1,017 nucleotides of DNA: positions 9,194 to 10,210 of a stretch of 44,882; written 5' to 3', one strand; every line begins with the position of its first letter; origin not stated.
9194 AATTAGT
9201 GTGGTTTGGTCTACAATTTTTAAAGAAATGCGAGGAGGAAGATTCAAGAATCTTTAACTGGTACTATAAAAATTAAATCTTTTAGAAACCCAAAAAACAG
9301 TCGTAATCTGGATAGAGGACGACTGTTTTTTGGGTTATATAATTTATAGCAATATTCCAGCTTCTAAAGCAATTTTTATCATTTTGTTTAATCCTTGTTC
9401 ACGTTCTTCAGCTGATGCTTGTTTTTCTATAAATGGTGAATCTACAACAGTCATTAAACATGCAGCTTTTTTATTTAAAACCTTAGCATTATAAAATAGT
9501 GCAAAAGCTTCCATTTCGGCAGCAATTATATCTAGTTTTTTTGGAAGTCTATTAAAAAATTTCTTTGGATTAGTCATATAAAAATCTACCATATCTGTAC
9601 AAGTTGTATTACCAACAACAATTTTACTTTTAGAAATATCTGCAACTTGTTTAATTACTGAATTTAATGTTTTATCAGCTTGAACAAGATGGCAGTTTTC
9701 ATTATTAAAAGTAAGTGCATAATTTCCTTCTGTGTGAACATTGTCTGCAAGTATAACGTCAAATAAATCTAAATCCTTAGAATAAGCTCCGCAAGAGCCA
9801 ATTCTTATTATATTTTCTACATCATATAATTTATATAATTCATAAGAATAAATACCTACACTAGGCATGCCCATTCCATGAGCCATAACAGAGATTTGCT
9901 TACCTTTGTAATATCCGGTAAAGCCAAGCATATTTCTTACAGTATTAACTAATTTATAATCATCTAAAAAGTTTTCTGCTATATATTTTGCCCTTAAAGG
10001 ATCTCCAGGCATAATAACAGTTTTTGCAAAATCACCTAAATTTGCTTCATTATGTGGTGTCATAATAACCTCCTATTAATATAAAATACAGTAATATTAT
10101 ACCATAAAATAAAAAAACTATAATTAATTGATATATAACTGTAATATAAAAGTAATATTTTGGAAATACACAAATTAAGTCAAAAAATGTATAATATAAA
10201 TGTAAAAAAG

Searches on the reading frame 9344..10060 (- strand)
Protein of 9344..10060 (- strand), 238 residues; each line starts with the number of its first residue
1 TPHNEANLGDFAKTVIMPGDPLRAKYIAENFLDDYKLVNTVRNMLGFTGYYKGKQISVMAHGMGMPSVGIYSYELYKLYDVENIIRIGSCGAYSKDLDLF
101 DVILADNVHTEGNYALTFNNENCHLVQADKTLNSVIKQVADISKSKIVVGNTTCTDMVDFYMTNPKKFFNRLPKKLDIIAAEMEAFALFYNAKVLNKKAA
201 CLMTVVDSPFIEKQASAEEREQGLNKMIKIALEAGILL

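Call 88: search_protein_families(library=pfam, proteins=[window:9344-10060:-], max_evalue=0.001)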
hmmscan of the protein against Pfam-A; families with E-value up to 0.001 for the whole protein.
window:9344-10060:- (238 aa): 1 family
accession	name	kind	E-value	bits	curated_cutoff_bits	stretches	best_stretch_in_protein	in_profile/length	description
PF01048.26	PNP_UDP_1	-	1.7e-30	106.6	25.1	1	14-226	2-219/233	Phosphorylase superfamily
